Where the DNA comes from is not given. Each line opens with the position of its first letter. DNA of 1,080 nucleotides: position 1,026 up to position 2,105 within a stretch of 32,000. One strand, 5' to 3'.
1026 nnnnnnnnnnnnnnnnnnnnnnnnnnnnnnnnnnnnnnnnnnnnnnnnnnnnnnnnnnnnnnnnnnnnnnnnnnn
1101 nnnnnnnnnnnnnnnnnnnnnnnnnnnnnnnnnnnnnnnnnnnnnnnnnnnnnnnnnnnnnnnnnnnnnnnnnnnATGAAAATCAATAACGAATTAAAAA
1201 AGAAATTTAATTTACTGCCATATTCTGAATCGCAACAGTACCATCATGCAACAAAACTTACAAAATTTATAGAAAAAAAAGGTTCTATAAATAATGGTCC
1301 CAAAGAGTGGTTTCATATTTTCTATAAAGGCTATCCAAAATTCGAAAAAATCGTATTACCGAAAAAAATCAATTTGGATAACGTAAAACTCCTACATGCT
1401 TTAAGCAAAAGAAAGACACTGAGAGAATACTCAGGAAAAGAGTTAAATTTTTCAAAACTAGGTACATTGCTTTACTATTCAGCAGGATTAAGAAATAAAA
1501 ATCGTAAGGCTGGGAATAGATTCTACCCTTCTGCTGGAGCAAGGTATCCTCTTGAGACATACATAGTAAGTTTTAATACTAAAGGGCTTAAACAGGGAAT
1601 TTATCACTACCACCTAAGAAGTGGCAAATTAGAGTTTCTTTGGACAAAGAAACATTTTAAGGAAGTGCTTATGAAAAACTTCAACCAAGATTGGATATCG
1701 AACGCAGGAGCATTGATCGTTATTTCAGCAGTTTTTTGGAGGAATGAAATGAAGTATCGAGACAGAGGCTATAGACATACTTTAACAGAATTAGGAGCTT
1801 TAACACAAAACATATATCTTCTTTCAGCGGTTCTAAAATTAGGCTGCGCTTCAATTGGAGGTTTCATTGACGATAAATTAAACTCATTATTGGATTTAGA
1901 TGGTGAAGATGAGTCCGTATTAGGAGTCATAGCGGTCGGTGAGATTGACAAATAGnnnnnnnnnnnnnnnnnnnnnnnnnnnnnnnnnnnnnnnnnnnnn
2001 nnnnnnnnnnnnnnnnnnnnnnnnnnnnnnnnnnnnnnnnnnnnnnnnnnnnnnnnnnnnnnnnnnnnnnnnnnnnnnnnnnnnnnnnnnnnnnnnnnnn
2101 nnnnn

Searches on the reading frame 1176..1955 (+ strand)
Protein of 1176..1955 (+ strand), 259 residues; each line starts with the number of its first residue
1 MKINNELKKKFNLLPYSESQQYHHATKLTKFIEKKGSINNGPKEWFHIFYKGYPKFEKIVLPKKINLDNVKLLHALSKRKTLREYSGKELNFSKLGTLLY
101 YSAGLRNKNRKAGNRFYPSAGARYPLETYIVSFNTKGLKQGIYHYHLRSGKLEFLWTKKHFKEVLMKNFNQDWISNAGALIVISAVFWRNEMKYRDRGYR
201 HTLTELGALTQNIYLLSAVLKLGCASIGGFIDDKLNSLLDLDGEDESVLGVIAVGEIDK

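Call 7: search_protein_families(library=pfam, proteins=[window:1176-1955:+], max_evalue=0.01)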
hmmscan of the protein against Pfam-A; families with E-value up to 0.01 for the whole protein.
window:1176-1955:+ (259 aa): 1 family
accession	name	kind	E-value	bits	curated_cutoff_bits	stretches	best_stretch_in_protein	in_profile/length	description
PF00881.29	Nitroreductase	-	2.7e-17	63.9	23.5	1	77-255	2-166/167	Nitroreductase family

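Call 8: search_protein_families(library=ncbifam, proteins=[window:1176-1955:+], max_evalue=0.01)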
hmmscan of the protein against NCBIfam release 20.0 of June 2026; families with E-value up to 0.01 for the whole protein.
window:1176-1955:+ (259 aa): 2 families
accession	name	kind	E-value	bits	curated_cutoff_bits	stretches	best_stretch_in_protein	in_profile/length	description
TIGR03605.1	antibiot_sagB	domain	5e-41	140.1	78.4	1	91-256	1-173/173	SagB family peptide dehydrogenase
TIGR04511.1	SagB_rel_DH_2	exception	5.9e-23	81.5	240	1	59-255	164-367/380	putative peptide maturation dehydrogenase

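Call 9: find_encoding_contigs(protein=window:1176-1955:+, flank=10000, max_places=6)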
Protein window:1176-1955:+ (259 aa): 23 contigs read that carry it; 6 places shown.
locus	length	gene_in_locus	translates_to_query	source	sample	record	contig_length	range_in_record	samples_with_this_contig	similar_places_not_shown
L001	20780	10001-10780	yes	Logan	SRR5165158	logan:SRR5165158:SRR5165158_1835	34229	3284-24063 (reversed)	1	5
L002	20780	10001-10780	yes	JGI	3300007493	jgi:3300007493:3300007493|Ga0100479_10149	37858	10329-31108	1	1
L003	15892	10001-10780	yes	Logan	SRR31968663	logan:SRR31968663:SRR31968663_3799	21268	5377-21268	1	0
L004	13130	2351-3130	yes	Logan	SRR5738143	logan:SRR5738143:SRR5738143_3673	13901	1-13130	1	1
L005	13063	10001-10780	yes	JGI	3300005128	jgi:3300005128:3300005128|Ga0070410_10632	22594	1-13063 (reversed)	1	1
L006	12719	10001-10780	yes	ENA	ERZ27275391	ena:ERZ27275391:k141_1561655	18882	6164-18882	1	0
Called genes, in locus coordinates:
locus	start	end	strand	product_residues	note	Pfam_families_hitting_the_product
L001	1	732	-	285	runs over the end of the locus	PF13489:Methyltransf_23, PF08242:Methyltransf_12 (weak)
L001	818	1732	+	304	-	PF02353:CMAS (weak), PF13489:Methyltransf_23, PF13649:Methyltransf_25 (weak), PF08241:Methyltransf_11, PF08242:Methyltransf_12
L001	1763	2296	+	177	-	-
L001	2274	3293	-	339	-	PF01933:CofD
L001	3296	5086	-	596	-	PF13230:GATase_4 (faint), PF13522:GATase_6, PF13537:GATase_7, PF01380:SIS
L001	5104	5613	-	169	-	PF00583:Acetyltransf_1 (weak)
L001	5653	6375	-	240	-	-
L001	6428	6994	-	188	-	-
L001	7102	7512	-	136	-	-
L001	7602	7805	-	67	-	-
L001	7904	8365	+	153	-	PF07963:N_methyl (weak)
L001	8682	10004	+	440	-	PF02624:YcaO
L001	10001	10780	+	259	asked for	PF00881:Nitroreductase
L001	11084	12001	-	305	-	PF01636:APH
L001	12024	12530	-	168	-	-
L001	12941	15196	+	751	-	PF00561:Abhydrolase_1, PF02450:LCAT, PF07819:PGAP1, PF02089:Palm_thioest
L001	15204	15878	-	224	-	-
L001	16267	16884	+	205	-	PF10502:Peptidase_S26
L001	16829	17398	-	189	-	PF17762:HTH_ParB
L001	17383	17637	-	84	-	PF01016:Ribosomal_L27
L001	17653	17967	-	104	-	PF00829:Ribosomal_L21p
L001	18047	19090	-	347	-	PF01098:FTSW_RODA_SPOVE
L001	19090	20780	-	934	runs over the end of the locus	PF00133:tRNA-synt_1, PF09334:tRNA-synt_1g, PF08264:Anticodon_1, PF19302:DUF5915 (weak)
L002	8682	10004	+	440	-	PF02624:YcaO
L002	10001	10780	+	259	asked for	PF00881:Nitroreductase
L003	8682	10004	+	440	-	PF02624:YcaO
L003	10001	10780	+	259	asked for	PF00881:Nitroreductase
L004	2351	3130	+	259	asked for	PF00881:Nitroreductase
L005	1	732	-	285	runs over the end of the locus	PF13489:Methyltransf_23, PF08242:Methyltransf_12 (weak)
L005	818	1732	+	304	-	PF02353:CMAS (weak), PF13489:Methyltransf_23, PF13649:Methyltransf_25 (weak), PF08241:Methyltransf_11, PF08242:Methyltransf_12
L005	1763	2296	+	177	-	-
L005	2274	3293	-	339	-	PF01933:CofD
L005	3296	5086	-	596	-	PF13230:GATase_4 (faint), PF13522:GATase_6, PF13537:GATase_7, PF01380:SIS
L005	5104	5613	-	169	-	PF00583:Acetyltransf_1 (weak)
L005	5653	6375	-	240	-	-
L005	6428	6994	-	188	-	-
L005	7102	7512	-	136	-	-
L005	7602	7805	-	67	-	-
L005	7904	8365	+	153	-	PF07963:N_methyl (weak)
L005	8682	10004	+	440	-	PF02624:YcaO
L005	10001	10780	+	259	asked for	PF00881:Nitroreductase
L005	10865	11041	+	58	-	-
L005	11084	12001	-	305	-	PF01636:APH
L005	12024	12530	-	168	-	-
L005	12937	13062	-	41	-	?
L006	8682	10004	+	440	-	PF02624:YcaO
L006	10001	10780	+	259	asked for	PF00881:Nitroreductase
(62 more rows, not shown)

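Call 21: find_homologous_proteins(query=L001:8682-10001:+, max_evalue=1e-20)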
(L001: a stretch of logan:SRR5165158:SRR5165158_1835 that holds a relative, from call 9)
Query L001:8682-10001:+ (440 aa): 251 proteins with E <= 1e-20 among 4936 candidates; the best 120 are listed.
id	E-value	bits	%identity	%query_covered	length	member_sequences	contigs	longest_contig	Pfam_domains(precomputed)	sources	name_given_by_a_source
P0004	2.0e-295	997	100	100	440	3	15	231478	PF02624.22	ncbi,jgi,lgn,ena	ncbi:MAG: YcaO-like family protein [Microgenomates group bacterium]|jgi:ribosomal protein S12 methyl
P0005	5.0e-185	634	62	99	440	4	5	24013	PF02624.22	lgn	-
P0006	6.1e-124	432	47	97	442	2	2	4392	PF02624.22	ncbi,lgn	ncbi:MAG: YcaO-like family protein [Bacteroidota bacterium]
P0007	1.3e-122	428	47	97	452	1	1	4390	PF02624.22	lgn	-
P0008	5.4e-121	423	47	100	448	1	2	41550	PF02624.22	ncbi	-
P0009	1.1e-113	398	46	98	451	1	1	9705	PF02624.22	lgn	-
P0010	5.8e-113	396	44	100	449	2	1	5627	PF02624.22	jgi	-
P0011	6.1e-113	396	45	98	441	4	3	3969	PF02624.22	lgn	-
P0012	7.5e-112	392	44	98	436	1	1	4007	PF02624.22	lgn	-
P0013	1.3e-111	392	43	99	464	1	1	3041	PF02624.22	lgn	-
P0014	4.1e-111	390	44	99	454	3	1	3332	PF02624.22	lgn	-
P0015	2.4e-110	387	42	99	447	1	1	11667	PF02624.22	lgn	-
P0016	3.0e-109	384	43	100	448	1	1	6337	PF02624.22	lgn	-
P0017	3.1e-108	380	43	95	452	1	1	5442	PF02624.22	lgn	-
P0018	5.1e-108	380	43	97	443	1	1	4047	PF02624.22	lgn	-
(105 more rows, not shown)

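Call 25: find_related_loci(query=A2, collection=genome_contigs, flank=6000)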
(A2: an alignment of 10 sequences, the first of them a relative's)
Query A2 (440 aa) in genome_contigs; peptide patterns used: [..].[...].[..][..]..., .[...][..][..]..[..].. (x = any residue, [..] = any of these).
600 stretches matched a pattern (row limit reached: there are more); 442 encode a relative of the query (tblastn E <= 1e-3); the best 80 are kept; 80 distinct loci.
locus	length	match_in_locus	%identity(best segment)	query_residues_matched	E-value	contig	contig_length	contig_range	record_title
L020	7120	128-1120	47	113-440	9e-84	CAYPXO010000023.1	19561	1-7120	MAG TPA_asm: uncultured Pseudomonadales bacterium isolate SRP323688_co1_104 genome assembly, contig: NODE_4614_length_19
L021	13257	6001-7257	37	26-440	7e-83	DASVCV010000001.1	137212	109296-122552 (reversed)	MAG TPA_asm: Patescibacteria group bacterium isolate SMAG_U2016 k141_198926, whole genome shotgun sequence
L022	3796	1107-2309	38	39-440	8e-82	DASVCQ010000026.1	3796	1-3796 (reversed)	MAG TPA_asm: Patescibacteria group bacterium isolate SMAG_U2010 k141_1191259, whole genome shotgun sequence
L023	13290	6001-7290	37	17-440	3e-80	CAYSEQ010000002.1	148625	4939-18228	MAG TPA_asm: uncultured Gammaproteobacteria bacterium isolate binchicken_co30_31 genome assembly, contig: NODE_125_lengt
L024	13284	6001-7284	36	16-440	8e-78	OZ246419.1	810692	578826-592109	MAG: uncultured Gammaproteobacteria bacterium isolate binchicken_co84_156 genome assembly, chromosome: 1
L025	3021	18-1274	36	15-440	2e-77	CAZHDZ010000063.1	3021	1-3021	MAG TPA_asm: uncultured Gammaproteobacteria bacterium isolate SRP286056_co1_222 genome assembly, contig: NODE_55353_leng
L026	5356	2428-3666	36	15-440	3e-75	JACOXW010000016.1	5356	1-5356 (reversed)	MAG: Candidatus Levyibacteriota bacterium isolate NC_groundwater_163_Ag_S-0.1um_40_14 S4_GD2017_2_S1_scaffold_11449, who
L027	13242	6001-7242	35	30-440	3e-74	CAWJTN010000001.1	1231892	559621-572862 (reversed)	MAG: Candidatus Roizmanbacteria bacterium isolate MFD04408.bin.1.61 genome assembly, contig: contig_30883, whole genome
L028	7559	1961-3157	36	30-440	1e-74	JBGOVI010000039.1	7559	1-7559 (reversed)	MAG: Patescibacteria group bacterium isolate OBJ_0618_7090110_119 k141_5898910_length_7559_cov_10.0000, whole genome sho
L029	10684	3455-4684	33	39-440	1e-69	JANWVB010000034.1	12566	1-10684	MAG: Patescibacteria group bacterium isolate SKYG105 NODE_34_length_12566_cov_2.947874, whole genome shotgun sequence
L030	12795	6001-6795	41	8-276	5e-67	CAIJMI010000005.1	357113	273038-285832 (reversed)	Candidatus Gottesmanbacteria bacterium isolate LaPlata-b_bin-0620 genome assembly, contig: bin-0620:5/5, whole genome sh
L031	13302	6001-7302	32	11-439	3e-62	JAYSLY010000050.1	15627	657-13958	MAG: bacterium isolate GFS_10512 GFS_10512_49, whole genome shotgun sequence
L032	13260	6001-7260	33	38-439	6e-61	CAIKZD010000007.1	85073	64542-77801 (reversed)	uncultured bacterium isolate AlinenLipids_bin-5474 genome assembly, contig: bin-5474:07/22, whole genome shotgun sequenc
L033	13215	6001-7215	34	26-440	2e-73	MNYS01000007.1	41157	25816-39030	MAG: Candidatus Levybacteria bacterium CG2_30_37_29 cg2_3.0_scaffold_430_c, whole genome shotgun sequence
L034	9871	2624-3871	32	27-439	7e-59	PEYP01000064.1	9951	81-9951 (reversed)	MAG: bacterium (Candidatus Stahlbacteria) CG08_land_8_20_14_0_20_40_26 CG08_land_8_20_14_0.20_scaffold_17213_c, whole ge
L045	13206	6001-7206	36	27-440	1e-75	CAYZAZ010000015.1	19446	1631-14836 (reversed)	MAG TPA_asm: uncultured Gammaproteobacteria bacterium isolate SRP050083_co7_250 genome assembly, contig: NODE_2166_lengt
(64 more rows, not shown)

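Call 31: search_protein_families(library=pfam, proteins=[L001:5653-6375:-, L001:6428-6994:-, L001:7102-7512:-, L001:7602-7805:-, L021:8041-8694:+, L045:8263-8820:+, L020:1937-3181:+, L030:7388-7981:-], max_evalue=0.01)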
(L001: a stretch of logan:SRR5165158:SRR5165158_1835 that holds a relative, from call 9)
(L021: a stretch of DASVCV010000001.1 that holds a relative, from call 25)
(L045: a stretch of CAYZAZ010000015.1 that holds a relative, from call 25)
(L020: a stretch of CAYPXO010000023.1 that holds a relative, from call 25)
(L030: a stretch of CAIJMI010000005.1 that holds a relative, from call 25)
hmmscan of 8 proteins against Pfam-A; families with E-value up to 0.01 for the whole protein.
L001:5653-6375:- (240 aa): 0 families

L001:6428-6994:- (188 aa): 0 families

L001:7102-7512:- (136 aa): 0 families

L001:7602-7805:- (67 aa): 0 families

L021:8041-8694:+ (217 aa): 1 family
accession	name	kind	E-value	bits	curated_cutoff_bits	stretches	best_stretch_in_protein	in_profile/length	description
PF00300.27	His_Phos_1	-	3.9e-29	102.2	21.7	1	3-181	1-177/194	Histidine phosphatase superfamily (branch 1)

L045:8263-8820:+ (185 aa): 1 family
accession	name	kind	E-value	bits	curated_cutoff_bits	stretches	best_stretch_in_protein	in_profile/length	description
PF00300.27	His_Phos_1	-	1.1e-17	64.8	21.7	1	2-175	18-190/194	Histidine phosphatase superfamily (branch 1)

L020:1937-3181:+ (414 aa): 2 families
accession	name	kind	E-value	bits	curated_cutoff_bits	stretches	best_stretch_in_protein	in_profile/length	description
PF00675.25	Peptidase_M16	-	4.6e-22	79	22.3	1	20-162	3-144/149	Insulinase (Peptidase family M16)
PF05193.26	Peptidase_M16_C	-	8.8e-20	71.8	23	1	172-343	1-179/181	Peptidase M16 inactive domain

L030:7388-7981:- (197 aa): 1 family
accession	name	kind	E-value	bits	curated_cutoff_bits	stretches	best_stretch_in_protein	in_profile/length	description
PF00300.27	His_Phos_1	-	6.4e-26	91.7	21.7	1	4-188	1-191/194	Histidine phosphatase superfamily (branch 1)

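Call 34: search_solved_structures(query=L001:8682-10001:+, max_evalue=0.001)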
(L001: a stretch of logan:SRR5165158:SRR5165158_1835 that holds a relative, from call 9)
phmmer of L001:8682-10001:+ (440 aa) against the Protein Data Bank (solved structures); distinct sequences matched with E-value up to 0.001: 5.
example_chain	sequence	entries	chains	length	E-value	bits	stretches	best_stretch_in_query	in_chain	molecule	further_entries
4v1t_A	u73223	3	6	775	4.4e-20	75.2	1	139-295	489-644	LYND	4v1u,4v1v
4bs9_A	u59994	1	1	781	6.1e-20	74.7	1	142-293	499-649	TRUD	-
7u58_A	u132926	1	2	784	1.7e-18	70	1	139-295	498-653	MusD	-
6pe3_A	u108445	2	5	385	2.9e-10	42.8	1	135-319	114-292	Uncharacterized protein MJ1094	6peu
6ci7_A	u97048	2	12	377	0.00037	22.7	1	142-231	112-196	YcaO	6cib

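Call 75: predict_structure(alignment_id=A1)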
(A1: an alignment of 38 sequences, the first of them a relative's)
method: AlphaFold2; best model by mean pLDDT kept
length: 440 residues; sequences in the alignment: 38
mean_pLDDT: 94.2   pTM: 0.94
mean pLDDT of the five models: 94.2, 93.9, 93.4, 93.4, 93.1
residues with pLDDT >= 90: 404; 70-90: 22; 50-70: 12; < 50: 2
segments of 3 or more residues with pLDDT < 50: none
pLDDT, mean of each block of 10 residues (from residue 1): 61 96 95 94 94 93 92 96 97 96 98 97 96 97 97 97 96 95 96 98 98 97 95 96 98 98 94 98 97 92 80 73 92 97 94 92 97 98 94 98 94 96 97 95
secondary structure, 60 per line:
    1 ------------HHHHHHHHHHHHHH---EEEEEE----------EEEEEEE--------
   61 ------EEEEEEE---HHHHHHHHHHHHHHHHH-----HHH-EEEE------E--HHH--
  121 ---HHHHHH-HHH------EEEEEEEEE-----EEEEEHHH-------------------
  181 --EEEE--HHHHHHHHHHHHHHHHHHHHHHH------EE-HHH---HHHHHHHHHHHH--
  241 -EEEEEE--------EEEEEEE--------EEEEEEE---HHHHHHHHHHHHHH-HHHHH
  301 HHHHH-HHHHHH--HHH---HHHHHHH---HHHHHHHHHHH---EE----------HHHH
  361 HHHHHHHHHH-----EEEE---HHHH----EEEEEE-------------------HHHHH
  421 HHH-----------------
elements in order: H13-26 E30-35 E46-52 E67-73 H77-93 E103-106 H124-129 E140-148 E154-158 E183-186 H189-211 H227-238 E242-247 E256-262 E271-277 H281-294 H296-305 H307-312 H321-327 H331-341 H357-370 E376-379 H383-386 E391-396 H416-423

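Call 77: fold_search(model_id=the predicted structure, library=pdb)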
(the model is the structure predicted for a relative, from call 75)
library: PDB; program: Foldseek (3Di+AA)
matches with E <= 10: 184; with E <= 0.001: 41
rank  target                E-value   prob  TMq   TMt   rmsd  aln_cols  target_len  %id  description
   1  4v1v_A                3.8e-27  1.00  0.76  0.46   4.4       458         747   22  Heterocyclase in complex with substrate and Cofactor (released 2015-01-14)
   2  4v1v_B                1.2e-26  1.00  0.77  0.47   3.9       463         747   22  Heterocyclase in complex with substrate and Cofactor (released 2015-01-14)
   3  4v1u_B                2.8e-26  1.00  0.77  0.47   4.3       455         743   22  Heterocyclase in complex with substrate and Cofactor (released 2015-01-14)
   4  4v1u_A                8.8e-26  1.00  0.75  0.46   4.9       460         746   22  Heterocyclase in complex with substrate and Cofactor (released 2015-01-14)
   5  4v1t_A                1.7e-25  1.00  0.77  0.47   4.1       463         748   22  Heterocyclase in complex with substrate and Cofactor (released 2015-01-14)
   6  4v1t_B                2.1e-25  1.00  0.75  0.46   4.8       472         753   21  Heterocyclase in complex with substrate and Cofactor (released 2015-01-14)
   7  7u58_A                1.0e-24  1.00  0.73  0.51   4.8       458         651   20  YcaO-mediated ATP-dependent peptidase activity in ribosomal peptide biosynthesis (released 2022-11-02)
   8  7u58_B                1.2e-24  1.00  0.74  0.52   4.6       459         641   21  YcaO-mediated ATP-dependent peptidase activity in ribosomal peptide biosynthesis (released 2022-11-02)
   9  6peu_B                7.5e-22  1.00  0.73  0.83   4.0       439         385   20  Structure of YcaO enzyme from Methanocaldococcus jannaschii in complex with peptide (released 2019-11-06)
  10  4bs9                  2.1e-21  1.00  0.61  0.40   4.9       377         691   24  Structure of the heterocyclase TruD (released 2013-11-06)
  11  6peu_C                6.1e-21  1.00  0.73  0.83   4.0       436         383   20  Structure of YcaO enzyme from Methanocaldococcus jannaschii in complex with peptide (released 2019-11-06)
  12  6peu_A                1.4e-20  1.00  0.73  0.82   4.3       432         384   20  Structure of YcaO enzyme from Methanocaldococcus jannaschii in complex with peptide (released 2019-11-06)
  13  6peu_D                4.9e-20  1.00  0.74  0.84   3.6       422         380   20  Structure of YcaO enzyme from Methanocaldococcus jannaschii in complex with peptide (released 2019-11-06)
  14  6pe3                  1.4e-19  1.00  0.71  0.84   3.9       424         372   20  Structure of YcaO enzyme from Methanocaldococcus jannaschii in complex with ATP (released 2020-01-08)
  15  6ci7_F                1.7e-18  1.00  0.65  0.78   4.1       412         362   16  The structure of YcaO from Methanopyrus kandleri bound with AMPPCP and Mg2+ (released 2018-03-21)
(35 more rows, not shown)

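Call 95: search_protein_families(library=padloc, proteins=[L021:8041-8691:+, window:1176-1952:+, L001:8682-10001:+], max_evalue=0.01)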
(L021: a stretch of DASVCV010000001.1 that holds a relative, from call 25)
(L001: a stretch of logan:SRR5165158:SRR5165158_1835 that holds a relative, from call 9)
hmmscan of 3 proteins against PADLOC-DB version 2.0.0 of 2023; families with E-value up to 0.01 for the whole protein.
L021:8041-8691:+ (217 aa): 0 families

window:1176-1952:+ (259 aa): 0 families

L001:8682-10001:+ (440 aa): 0 families

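Call 96: search_protein_families(library=ncbifam, proteins=[L021:8041-8691:+, L045:8263-8817:+, L024:8718-9659:-, L001:5653-6375:-, L001:6428-6994:-, L001:7102-7512:-], max_evalue=0.001)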
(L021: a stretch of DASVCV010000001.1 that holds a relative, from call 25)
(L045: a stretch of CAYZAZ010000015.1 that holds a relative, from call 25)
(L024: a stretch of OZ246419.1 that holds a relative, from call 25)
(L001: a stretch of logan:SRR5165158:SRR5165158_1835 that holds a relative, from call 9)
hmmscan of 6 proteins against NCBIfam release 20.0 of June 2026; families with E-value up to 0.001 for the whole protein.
L021:8041-8691:+ (217 aa): 11 families
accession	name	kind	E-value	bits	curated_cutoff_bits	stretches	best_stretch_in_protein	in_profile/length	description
NF045917.1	PhserinePhPspA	equivalog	6.8e-18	65.1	350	1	3-161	4-162/211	phosphoserine phosphatase PspA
TIGR03162.1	ribazole_cobC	equivalog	2.7e-16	59.5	162.9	1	3-161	1-156/176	alpha-ribazole phosphatase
NF002901.0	PRK03482.1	equivalog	3.2e-15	56.3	261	1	3-173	4-173/215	2,3-diphosphoglycerate-dependent phosphoglycerate mutase GpmB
NF005567.0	PRK07238.1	equivalog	5.3e-15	55.6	326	1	3-168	180-345/378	bifunctional RNase H/acid phosphatase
NF038349.1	dPGM_arch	equivalog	3e-13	50.1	225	1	20-161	21-149/194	2,3-diphosphoglycerate-dependent phosphoglycerate mutase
NF011580.0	PRK15004.1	equivalog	6.2e-10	39.4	250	1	1-161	1-161/203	adenosylcobalamin/alpha-ribazole phosphatase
NF009994.0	PRK13463.1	equivalog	2.2e-09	37.4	277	1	3-156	5-158/203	phosphoserine phosphatase 1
TIGR03848.1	MSMEG_4193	subfamily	5.2e-06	26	203.85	1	5-79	4-81/204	MSMEG_4193 family putative phosphomutase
TIGR00249.1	sixA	equivalog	9.1e-06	25.6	74.5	1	1-78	1-79/154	phosphohistidine phosphatase SixA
NF004841.0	PRK06193.1-1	equivalog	5.9e-05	22.5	178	1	23-63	96-138/232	hypothetical protein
NF009993.0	PRK13462.1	equivalog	0.00037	20.2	226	0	3-158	8-156/203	acid phosphatase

L045:8263-8817:+ (185 aa): 8 families
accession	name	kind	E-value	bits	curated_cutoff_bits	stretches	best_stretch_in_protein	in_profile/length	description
TIGR03162.1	ribazole_cobC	equivalog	3.7e-14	52.6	162.9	1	4-132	19-150/176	alpha-ribazole phosphatase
NF005567.0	PRK07238.1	equivalog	8.9e-10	38.4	326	1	3-111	198-303/378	bifunctional RNase H/acid phosphatase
NF011580.0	PRK15004.1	equivalog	2.5e-08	34.2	250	1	3-131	21-154/203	adenosylcobalamin/alpha-ribazole phosphatase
NF038349.1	dPGM_arch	equivalog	1.4e-07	31.6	225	1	6-69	23-85/194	2,3-diphosphoglycerate-dependent phosphoglycerate mutase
TIGR03848.1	MSMEG_4193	subfamily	2.1e-07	30.6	203.85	1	7-69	25-86/204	MSMEG_4193 family putative phosphomutase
NF002901.0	PRK03482.1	equivalog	5.4e-07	29.4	261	1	2-109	21-125/215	2,3-diphosphoglycerate-dependent phosphoglycerate mutase GpmB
NF045917.1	PhserinePhPspA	equivalog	7.9e-07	28.9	350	1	3-68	22-86/211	phosphoserine phosphatase PspA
TIGR00249.1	sixA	equivalog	0.00014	21.7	74.5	1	8-52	22-68/154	phosphohistidine phosphatase SixA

L024:8718-9659:- (314 aa): 5 families
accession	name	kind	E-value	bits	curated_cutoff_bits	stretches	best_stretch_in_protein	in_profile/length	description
TIGR02172.1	Fb_sc_TIGR02172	paralog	3.5e-06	27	228.2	0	176-239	134-199/226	TIGR02172 family protein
TIGR03724.2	arch_bud32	equivalog_domain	9.3e-06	25.3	125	0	60-140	32-111/193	KEOPS complex kinase/ATPase Bud32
NF003558.0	PRK05231.1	equivalog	0.00035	19.7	271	1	92-272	90-270/322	homoserine kinase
TIGR02906.1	spore_CotS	subfamily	0.00037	19.5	172.7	1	183-274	180-270/314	CotS family spore coat protein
NF007174.0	PRK09605.1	equivalog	0.0006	18.4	447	0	59-150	374-460/535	bifunctional N(6)-L-threonylcarbamoyladenine synthase/serine/threonine protein kinase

L001:5653-6375:- (240 aa): 0 families

L001:6428-6994:- (188 aa): 0 families

L001:7102-7512:- (136 aa): 0 families
